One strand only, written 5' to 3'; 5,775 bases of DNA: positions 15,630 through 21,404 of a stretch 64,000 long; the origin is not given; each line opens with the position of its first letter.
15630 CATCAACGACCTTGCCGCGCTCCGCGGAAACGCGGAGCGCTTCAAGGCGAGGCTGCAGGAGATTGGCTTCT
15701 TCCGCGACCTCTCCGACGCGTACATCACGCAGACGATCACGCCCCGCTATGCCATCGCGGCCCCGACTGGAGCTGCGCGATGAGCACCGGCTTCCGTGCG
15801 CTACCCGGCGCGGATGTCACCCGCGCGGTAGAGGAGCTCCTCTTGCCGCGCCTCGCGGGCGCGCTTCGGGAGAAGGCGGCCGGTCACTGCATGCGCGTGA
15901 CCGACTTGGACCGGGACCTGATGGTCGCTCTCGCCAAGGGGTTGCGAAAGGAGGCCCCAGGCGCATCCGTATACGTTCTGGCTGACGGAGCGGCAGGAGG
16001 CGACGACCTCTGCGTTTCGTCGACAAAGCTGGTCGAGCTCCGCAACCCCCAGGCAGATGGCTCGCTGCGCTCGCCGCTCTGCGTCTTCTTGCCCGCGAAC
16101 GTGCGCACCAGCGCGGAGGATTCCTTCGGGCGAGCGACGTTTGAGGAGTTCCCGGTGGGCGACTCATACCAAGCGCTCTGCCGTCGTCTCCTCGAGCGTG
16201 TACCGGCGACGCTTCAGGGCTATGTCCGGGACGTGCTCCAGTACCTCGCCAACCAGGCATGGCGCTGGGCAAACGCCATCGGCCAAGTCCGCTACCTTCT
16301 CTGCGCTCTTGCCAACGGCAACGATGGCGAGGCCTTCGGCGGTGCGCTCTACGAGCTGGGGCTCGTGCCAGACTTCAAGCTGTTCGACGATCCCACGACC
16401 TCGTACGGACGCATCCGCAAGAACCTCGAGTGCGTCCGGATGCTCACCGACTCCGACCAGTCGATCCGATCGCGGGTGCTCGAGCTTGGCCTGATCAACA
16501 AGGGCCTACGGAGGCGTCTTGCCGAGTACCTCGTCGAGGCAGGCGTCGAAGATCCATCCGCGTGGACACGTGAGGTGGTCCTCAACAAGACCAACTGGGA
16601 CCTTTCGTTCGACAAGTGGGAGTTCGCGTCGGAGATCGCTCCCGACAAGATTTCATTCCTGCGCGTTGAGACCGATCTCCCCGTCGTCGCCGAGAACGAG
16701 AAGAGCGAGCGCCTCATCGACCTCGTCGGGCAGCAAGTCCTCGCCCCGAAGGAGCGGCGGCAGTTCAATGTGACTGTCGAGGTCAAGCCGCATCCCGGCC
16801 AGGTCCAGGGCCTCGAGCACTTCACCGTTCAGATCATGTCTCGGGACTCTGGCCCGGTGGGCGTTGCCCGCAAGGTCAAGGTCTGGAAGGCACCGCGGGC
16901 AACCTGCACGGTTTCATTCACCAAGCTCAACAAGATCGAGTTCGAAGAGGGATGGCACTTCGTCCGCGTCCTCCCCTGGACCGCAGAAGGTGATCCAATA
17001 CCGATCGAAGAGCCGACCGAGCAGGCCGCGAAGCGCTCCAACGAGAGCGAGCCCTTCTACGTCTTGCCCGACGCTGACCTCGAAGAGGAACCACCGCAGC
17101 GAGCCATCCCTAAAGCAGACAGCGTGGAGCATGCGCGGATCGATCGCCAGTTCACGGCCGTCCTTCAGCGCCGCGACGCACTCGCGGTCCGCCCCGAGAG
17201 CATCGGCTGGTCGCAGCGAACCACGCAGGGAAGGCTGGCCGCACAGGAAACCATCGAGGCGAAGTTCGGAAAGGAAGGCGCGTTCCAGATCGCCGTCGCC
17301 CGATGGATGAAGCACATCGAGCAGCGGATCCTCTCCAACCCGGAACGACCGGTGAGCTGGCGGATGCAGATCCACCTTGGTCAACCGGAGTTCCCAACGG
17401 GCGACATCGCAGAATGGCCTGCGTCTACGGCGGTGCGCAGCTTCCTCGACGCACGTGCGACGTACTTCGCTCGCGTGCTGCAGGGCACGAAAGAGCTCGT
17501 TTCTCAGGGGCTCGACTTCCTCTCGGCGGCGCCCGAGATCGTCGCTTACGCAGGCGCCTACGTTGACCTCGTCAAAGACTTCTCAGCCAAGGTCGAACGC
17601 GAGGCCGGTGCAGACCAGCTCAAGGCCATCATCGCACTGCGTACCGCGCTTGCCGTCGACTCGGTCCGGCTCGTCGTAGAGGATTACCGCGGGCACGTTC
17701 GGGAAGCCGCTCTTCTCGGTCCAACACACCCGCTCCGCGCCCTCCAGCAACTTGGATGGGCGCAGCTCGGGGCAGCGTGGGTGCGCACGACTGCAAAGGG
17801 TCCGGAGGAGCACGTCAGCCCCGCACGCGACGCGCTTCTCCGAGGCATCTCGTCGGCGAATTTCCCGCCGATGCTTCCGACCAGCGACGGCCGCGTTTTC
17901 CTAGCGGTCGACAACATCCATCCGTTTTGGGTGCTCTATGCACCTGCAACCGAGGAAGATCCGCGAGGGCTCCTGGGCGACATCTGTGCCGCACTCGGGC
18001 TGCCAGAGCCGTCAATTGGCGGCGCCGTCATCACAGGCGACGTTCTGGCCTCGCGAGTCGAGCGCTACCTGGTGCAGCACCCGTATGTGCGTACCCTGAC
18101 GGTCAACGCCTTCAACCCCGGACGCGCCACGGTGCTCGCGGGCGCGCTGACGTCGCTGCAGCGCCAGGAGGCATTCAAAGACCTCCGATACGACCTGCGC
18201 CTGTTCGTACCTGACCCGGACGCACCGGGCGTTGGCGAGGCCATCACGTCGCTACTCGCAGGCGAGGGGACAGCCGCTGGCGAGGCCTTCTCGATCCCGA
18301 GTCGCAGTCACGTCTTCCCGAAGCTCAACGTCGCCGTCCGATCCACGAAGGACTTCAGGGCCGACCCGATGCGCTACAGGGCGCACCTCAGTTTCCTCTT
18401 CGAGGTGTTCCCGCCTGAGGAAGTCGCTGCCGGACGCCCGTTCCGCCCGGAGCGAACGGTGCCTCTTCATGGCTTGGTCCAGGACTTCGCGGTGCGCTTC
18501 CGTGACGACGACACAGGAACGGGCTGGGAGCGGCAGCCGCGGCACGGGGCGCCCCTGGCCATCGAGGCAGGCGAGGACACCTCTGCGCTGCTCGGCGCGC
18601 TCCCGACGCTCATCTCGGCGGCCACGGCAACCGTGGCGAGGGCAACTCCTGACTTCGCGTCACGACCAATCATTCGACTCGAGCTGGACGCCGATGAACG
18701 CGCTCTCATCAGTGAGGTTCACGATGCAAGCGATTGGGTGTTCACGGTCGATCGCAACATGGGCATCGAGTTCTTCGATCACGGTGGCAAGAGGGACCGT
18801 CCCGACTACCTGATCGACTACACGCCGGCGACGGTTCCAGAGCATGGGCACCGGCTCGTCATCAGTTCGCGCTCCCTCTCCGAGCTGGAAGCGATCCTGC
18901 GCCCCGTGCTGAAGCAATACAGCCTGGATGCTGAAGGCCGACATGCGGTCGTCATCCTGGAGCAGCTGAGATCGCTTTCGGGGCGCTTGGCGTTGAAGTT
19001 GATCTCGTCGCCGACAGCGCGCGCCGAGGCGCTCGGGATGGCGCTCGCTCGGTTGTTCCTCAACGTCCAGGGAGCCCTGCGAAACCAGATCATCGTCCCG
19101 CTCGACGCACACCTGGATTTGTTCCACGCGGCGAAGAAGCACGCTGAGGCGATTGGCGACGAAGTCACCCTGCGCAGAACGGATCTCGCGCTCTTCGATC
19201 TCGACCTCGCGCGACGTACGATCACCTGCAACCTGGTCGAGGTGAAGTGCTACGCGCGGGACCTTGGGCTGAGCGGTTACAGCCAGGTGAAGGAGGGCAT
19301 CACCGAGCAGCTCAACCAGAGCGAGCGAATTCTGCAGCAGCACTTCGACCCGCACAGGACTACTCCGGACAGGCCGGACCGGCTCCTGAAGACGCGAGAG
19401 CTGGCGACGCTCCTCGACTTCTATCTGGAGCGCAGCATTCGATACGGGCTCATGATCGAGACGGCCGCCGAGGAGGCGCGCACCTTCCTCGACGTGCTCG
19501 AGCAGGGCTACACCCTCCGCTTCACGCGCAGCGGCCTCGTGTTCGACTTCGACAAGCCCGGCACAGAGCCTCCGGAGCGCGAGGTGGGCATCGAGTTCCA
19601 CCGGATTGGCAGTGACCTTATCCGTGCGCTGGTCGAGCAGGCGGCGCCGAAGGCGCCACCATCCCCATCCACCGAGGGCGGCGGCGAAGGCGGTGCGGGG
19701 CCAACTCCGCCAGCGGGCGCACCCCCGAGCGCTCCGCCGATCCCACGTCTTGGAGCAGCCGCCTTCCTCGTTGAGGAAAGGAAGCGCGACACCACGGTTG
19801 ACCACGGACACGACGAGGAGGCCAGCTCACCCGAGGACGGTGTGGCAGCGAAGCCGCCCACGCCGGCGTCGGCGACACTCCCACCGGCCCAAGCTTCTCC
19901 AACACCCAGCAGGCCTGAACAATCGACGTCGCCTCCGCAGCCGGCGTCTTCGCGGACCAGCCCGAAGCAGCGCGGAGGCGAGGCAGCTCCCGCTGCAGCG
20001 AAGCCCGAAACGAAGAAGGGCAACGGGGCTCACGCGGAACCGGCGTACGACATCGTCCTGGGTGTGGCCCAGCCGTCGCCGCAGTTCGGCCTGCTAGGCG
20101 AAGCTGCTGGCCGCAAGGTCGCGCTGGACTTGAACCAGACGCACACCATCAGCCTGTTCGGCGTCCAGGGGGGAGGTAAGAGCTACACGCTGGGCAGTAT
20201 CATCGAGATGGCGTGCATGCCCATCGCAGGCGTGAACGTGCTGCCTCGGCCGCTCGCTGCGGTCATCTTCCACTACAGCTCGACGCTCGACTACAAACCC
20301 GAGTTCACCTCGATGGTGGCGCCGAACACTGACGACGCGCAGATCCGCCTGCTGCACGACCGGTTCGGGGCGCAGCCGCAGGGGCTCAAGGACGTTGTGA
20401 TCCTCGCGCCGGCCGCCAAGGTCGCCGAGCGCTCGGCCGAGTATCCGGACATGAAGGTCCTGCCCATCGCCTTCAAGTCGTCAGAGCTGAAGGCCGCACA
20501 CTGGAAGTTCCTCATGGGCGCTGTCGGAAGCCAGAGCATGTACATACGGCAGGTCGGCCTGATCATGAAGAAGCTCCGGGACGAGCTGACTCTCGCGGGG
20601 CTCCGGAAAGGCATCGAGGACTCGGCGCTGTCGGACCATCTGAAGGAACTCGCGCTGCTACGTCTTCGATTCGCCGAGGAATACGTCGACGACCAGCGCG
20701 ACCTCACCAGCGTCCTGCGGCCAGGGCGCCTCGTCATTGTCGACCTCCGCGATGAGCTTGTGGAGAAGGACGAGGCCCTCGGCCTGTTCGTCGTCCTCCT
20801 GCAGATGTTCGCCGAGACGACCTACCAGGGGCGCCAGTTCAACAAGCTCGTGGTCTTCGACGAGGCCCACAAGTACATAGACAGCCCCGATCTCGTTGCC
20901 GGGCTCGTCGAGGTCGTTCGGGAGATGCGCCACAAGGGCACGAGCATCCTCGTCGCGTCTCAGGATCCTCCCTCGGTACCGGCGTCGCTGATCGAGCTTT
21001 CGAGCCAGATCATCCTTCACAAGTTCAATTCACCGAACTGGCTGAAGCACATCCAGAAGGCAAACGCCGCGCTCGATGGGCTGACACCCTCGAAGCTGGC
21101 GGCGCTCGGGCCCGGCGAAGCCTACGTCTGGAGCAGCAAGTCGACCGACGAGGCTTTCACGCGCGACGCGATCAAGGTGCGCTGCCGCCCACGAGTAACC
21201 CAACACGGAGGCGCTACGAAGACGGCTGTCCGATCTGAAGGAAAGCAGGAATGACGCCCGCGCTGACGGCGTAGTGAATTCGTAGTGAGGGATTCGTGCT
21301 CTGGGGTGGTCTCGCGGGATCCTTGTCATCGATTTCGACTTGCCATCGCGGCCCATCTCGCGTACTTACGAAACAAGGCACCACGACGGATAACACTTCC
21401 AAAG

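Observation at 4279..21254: Seven-gene translationally coupled operon: HTH, two methyltransferases, S subunit, NERD-kinase-ATPase, unknown, giant HerA/FtsK-ATPase protein, and no HsdR. Candidate non-canonical methylation-linked defence system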

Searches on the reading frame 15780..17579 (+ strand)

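Call 32: search_protein_families(library=padloc, proteins=[window:15780-17579:+], max_evalue=1)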
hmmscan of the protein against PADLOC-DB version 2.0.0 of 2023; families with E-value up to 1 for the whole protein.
window:15780-17579:+ (600 aa): 0 families

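Call 33: search_protein_families(library=pfam, proteins=[window:15780-17579:+], max_evalue=1)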
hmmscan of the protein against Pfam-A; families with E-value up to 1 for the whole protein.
window:15780-17579:+ (600 aa): 1 family
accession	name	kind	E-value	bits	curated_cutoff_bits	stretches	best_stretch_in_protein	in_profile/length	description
PF25026.1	Asd-4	-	0.071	13.7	29.1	1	222-250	6-34/80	Asd-4-like domain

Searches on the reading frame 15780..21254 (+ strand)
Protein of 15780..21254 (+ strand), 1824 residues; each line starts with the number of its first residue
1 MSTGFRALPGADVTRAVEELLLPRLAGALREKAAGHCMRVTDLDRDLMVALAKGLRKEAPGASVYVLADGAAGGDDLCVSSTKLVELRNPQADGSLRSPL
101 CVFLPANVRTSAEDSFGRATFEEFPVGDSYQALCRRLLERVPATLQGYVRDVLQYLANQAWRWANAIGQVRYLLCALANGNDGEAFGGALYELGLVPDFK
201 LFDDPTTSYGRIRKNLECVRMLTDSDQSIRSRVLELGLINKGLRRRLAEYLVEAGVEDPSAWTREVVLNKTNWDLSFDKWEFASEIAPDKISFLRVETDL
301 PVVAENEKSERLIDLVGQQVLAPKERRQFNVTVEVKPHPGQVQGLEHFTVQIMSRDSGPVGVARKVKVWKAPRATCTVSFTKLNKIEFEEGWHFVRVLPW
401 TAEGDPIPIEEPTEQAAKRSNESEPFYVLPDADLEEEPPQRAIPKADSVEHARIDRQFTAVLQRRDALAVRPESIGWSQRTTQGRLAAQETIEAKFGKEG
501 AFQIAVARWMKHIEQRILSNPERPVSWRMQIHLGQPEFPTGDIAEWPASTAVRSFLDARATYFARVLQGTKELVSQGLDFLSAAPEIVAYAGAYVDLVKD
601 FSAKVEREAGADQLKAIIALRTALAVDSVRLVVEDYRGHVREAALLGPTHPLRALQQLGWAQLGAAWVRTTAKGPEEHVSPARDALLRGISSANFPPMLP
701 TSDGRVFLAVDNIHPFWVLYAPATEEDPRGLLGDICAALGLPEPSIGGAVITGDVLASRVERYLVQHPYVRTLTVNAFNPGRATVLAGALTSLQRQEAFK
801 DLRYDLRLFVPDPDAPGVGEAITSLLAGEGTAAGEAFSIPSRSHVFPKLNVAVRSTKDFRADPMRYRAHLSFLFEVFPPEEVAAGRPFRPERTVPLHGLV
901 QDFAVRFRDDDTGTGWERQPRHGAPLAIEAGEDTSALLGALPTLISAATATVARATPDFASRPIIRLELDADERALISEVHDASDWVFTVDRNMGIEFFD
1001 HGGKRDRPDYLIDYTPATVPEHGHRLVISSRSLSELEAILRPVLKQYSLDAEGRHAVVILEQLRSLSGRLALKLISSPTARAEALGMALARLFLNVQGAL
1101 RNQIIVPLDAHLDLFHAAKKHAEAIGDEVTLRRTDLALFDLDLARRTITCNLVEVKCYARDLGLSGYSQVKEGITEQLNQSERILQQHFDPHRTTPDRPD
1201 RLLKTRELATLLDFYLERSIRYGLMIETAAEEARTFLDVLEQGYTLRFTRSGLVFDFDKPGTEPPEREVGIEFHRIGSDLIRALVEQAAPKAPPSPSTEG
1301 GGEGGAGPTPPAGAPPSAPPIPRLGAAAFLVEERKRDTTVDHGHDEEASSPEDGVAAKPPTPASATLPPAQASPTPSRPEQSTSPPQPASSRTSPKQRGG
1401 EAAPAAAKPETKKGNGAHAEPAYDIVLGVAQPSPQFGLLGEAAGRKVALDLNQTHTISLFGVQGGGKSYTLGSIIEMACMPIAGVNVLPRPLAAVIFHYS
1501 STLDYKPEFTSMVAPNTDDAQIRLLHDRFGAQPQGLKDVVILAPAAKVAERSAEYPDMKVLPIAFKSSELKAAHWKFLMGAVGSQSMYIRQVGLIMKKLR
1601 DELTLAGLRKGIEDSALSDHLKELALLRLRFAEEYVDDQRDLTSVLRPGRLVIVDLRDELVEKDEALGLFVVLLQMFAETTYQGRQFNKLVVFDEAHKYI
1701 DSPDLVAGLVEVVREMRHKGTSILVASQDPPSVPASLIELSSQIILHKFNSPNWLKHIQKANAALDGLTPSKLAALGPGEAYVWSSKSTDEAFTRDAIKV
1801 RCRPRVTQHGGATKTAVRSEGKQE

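Call 3: search_protein_families(library=pfam, proteins=[window:15780-21254:+], max_evalue=0.01)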
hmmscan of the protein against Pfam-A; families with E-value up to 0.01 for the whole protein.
window:15780-21254:+ (1824 aa): 0 families

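Call 4: search_protein_families(library=padloc, proteins=[window:15780-21254:+], max_evalue=0.01)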
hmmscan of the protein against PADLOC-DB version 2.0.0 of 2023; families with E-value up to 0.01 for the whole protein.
window:15780-21254:+ (1824 aa): 10 families
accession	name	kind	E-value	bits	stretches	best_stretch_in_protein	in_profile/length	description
PDLC04140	mad8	-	8.2e-47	158.2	1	1440-1817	13-314/314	mads_8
PDLC02682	DndH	-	4.8e-06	22.2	1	862-1077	810-1012/1686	DndH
PDLC04102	HerA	-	2.3e-05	21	1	1633-1783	449-606/654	-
PDLC04106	HerA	-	6.3e-05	19.7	1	1684-1784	506-616/667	-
PDLC04105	HerA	-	0.0004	17.1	0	1685-1783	416-522/576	-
PDLC02188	HerA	-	0.00046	17.1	1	1687-1783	427-529/578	-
PDLC04103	HerA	-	0.0022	14.4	0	1691-1786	444-546/579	-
PDLC04100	HerA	-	0.0029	14.4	1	1653-1784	404-543/580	-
PDLC02185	HerA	-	0.0029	14.4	1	1652-1785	409-550/585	-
PDLC04097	HerA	-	0.0074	13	0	1711-1782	507-578/618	-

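Call 5: search_protein_families(library=ncbifam, proteins=[window:15780-21254:+], max_evalue=0.01)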
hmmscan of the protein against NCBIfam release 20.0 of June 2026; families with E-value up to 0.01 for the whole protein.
window:15780-21254:+ (1824 aa): 2 families
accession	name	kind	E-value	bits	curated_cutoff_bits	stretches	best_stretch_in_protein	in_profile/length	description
NF047742.1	antiphage_MADS8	equivalog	4.6e-67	225.8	175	1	35-238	1-200/200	methylation-associated defense system ATP-binding protein MAD8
NF053655.1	CedD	equivalog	0.00099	17.9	600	1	1674-1783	405-512/527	DNA-translocating ATPase CedD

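Call 29: search_solved_structures(query=window:15780-21251:+, max_evalue=1)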
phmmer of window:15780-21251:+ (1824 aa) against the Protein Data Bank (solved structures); distinct sequences matched with E-value up to 1: 9.
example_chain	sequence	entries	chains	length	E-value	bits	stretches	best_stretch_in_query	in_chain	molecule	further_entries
8wet_A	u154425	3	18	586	5.3e-05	23.9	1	1648-1766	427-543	TdpA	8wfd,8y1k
11kk_A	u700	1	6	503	0.014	15.9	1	1668-1783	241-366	HerA like helicase YjgR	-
8wiv_A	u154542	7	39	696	0.028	14.9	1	1683-1783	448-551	Helicase HerA central domain-containing protein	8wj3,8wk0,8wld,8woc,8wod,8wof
9x1l_A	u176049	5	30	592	0.074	13.5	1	1680-1784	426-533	DNA helicase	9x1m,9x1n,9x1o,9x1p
8xau_A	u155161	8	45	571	0.096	13.1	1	1685-1785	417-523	ATP-binding protein | HerA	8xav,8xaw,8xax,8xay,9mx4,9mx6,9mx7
4ivn_A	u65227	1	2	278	0.61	10.5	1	1122-1191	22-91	Transcriptional regulator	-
4d2i_A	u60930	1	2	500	0.71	10.2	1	1676-1783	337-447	HERA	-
7zk9_A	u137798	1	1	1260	0.96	9.8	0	551-660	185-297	ATP-dependent translocase ABCB1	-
7zk8_A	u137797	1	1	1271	0.98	9.8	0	551-660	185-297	ATP-dependent translocase ABCB1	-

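Call 56: search_solved_structures(query=A1, max_evalue=0.1)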
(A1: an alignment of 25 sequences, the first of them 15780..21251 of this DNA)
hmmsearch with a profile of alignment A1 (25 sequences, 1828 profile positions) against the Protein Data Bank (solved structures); distinct sequences matched with E-value up to 0.1: 7.
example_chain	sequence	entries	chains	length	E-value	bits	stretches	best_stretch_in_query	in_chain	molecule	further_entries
8wet_A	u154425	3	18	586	0.00056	20.4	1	1690-1778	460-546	TdpA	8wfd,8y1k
8yho_A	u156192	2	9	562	0.001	19.5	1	1693-1792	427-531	DUF87 domain-containing protein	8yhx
4d2i_A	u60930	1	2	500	0.0033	17.9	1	1686-1792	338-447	HERA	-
11kk_A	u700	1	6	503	0.0092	16.4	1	1698-1792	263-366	HerA like helicase YjgR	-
8xau_A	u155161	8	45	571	0.014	15.8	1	1692-1792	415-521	ATP-binding protein | HerA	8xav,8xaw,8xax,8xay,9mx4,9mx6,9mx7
8j5q_D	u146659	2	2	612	0.092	13.1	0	1454-1503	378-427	Uncharacterized ABC transporter ATP-binding protein Rv1281c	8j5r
8j5s_D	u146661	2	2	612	0.092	13.1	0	1454-1503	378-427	Uncharacterized ABC transporter ATP-binding protein Rv1281c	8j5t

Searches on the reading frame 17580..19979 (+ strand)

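Call 32: search_protein_families(library=padloc, proteins=[window:17580-19979:+], max_evalue=1)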
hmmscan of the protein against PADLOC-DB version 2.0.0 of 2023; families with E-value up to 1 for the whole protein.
window:17580-19979:+ (800 aa): 3 families
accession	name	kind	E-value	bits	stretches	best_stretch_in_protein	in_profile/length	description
PDLC02682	DndH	-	1.4e-06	23.9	1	261-477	809-1012/1686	DndH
PDLC02679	DndH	-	0.0087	11.4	1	355-480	905-1029/1711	DndH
PDLC02806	SspH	-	0.015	10.7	1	363-495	973-1104/1766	SspH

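Call 33: search_protein_families(library=pfam, proteins=[window:17580-19979:+], max_evalue=1)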
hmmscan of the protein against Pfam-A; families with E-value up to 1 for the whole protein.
window:17580-19979:+ (800 aa): 0 families

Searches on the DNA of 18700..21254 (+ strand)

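Call 68: search_dna_similar(query=window:18700-21254:+, collection=ecoli_genomes, mode=distant, max_rows=8)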
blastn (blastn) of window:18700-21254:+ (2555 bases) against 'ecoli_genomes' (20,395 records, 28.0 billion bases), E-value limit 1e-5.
Records with a match: 10; places in all: 10; records where one place covers at least 80% of the query: 0.
Genomes with a match: 10 of 5426; with a place that covers at least 80% of the query: 0. Places per genome that has any: lowest 1, median 1, highest 1. On chromosomes: 10 places; on plasmids: 0.
Best place of each record, by identity: 60-80% 10.
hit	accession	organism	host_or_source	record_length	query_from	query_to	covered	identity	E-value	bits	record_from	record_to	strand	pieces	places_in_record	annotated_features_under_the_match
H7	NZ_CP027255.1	Escherichia coli strain EC11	cow dung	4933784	519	2530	61%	68.3%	1e-105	545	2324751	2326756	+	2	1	mads8: methylation-associated defense system ATP-binding protein MAD8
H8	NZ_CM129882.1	Escherichia coli strain MB06234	seawater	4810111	519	2530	61%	68.3%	1e-105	545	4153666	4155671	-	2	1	mads8: methylation-associated defense system ATP-binding protein MAD8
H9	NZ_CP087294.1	Escherichia coli strain APEC E956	chicken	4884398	519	2530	61%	68.3%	3e-107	550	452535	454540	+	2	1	mads8: methylation-associated defense system ATP-binding protein MAD8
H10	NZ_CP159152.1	Escherichia coli strain 10035210-2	Homo sapiens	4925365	519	2530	61%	68.3%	3e-107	550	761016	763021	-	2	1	hypothetical protein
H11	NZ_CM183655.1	Escherichia coli strain GmF052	Homo sapiens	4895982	519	2530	61%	68.3%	3e-107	550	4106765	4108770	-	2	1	mads8: methylation-associated defense system ATP-binding protein MAD8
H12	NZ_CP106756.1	Escherichia coli strain B-JRPT-4119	Homo sapiens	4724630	519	2530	61%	68.3%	1e-105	551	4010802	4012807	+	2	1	mads8: methylation-associated defense system ATP-binding protein MAD8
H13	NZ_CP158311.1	Escherichia coli strain CS5L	Chicken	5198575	519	2530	61%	68.3%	1e-105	551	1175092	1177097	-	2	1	mads8: methylation-associated defense system ATP-binding protein MAD8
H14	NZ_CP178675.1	Escherichia coli strain VTB97074v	Chicken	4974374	519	2530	61%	68.3%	1e-105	551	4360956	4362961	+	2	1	mads8: methylation-associated defense system ATP-binding protein MAD8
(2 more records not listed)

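Call 70: get_annotated_region(hit=H7, flank=17000)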
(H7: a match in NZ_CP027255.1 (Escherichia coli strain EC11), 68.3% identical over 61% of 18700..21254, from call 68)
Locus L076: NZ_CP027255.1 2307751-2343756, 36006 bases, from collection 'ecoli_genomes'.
description: Escherichia coli strain EC11 chromosome, complete genome
organism: Escherichia coli strain EC11 (NCBI taxid 562)
replicon: chromosome; assembly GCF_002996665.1
host: -; source: cow dung; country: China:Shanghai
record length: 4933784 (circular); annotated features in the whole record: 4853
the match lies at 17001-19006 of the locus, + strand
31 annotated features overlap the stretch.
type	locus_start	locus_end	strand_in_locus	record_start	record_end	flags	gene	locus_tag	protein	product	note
CDS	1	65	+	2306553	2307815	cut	-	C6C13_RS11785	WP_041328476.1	tyrosine-type recombinase/integrase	-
CDS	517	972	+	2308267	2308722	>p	-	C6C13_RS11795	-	DNA helicase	frameshifted; internal stop; incomplete; partial in the middle of a contig; missing C-terminus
CDS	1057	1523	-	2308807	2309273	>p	-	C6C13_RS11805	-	conjugal transfer nickase/helicase domain-containing protein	frameshifted; internal stop; incomplete; partial in the middle of a contig; missing N-terminus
CDS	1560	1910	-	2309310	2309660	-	-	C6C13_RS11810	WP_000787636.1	helix-turn-helix domain-containing protein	-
CDS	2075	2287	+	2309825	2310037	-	mads1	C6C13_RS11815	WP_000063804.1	methylation-associated defense system helix-turn-helix domain-containing protein MAD1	-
CDS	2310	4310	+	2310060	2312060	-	mads2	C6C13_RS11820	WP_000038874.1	methylation-associated defense system DNA methyltransferase MAD2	-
CDS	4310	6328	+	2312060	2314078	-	mads2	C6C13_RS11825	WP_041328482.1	methylation-associated defense system DNA methyltransferase MAD2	-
CDS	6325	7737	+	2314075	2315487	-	mads5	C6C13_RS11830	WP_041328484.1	methylation-associated defense system restriction endonuclease subunit S MAD5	-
CDS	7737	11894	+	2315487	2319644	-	mads6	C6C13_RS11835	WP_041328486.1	methylation-associated defense system protein kinase MAD6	-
CDS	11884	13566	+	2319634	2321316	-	mads7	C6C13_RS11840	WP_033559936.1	methylation-associated defense system protein MAD7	-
CDS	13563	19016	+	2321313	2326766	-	mads8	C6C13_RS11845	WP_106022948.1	methylation-associated defense system ATP-binding protein MAD8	-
CDS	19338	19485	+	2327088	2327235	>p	-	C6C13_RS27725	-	IS200/IS605 family transposase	frameshifted; incomplete; partial in the middle of a contig; missing C-terminus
CDS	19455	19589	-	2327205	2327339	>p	-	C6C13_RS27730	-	conjugal transfer protein TraG N-terminal domain-containing protein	incomplete; partial in the middle of a contig; missing N-terminus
CDS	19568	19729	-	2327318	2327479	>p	-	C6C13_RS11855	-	IS3 family transposase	incomplete; partial in the middle of a contig; missing N-terminus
CDS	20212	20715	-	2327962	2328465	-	cdiI4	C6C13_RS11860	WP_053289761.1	CDI system immunity protein CdiI-o11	-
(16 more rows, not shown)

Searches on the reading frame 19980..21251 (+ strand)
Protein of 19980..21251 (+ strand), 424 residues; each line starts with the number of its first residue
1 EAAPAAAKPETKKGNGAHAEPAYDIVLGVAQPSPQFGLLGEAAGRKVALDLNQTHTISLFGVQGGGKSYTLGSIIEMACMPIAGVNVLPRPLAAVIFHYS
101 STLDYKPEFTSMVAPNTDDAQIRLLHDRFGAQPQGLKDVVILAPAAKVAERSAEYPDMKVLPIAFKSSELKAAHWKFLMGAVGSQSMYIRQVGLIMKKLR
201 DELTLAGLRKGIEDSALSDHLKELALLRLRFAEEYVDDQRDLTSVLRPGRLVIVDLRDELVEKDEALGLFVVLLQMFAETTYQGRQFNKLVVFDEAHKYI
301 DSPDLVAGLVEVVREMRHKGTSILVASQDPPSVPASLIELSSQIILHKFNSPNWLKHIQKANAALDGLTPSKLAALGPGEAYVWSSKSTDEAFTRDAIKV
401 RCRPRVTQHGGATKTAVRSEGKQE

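Call 32: search_protein_families(library=padloc, proteins=[window:19980-21251:+], max_evalue=1)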
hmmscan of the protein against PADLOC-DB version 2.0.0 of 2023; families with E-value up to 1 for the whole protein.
window:19980-21251:+ (424 aa): 9 families
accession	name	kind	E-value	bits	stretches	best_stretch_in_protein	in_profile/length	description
PDLC04140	mad8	-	3.8e-48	162.6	1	40-417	13-314/314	mads_8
PDLC04102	HerA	-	1.4e-06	25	1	231-384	447-607/654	-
PDLC04106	HerA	-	1.8e-06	24.8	1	283-384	505-616/667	-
PDLC02188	HerA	-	2e-05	21.7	1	287-383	427-529/578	-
PDLC04103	HerA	-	6.9e-05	19.4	1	290-386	443-546/579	-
PDLC04105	HerA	-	7.5e-05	19.5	1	285-383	416-522/576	-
PDLC04097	HerA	-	0.00027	17.7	1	311-382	507-578/618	-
PDLC04100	HerA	-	0.00029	17.6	1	253-384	404-543/580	-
PDLC02185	HerA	-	0.00032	17.6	1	252-385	409-550/585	-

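Call 33: search_protein_families(library=pfam, proteins=[window:19980-21251:+], max_evalue=1)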
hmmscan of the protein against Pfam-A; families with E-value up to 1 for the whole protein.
window:19980-21251:+ (424 aa): 4 families
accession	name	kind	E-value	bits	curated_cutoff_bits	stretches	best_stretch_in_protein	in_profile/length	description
PF01935.23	DUF87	-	0.0054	17.3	23.2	1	42-84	9-54/220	Helicase HerA, central domain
PF05872.18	HerA_C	-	0.009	15.1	22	1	289-340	258-312/502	Helicase HerA-like C-terminal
PF12846.13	AAA_10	-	0.029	13.9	27.5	1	266-330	219-283/362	AAA-like domain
PF00270.35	DEAD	-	0.15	12.3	26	1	285-325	115-155/167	DEAD/DEAH box helicase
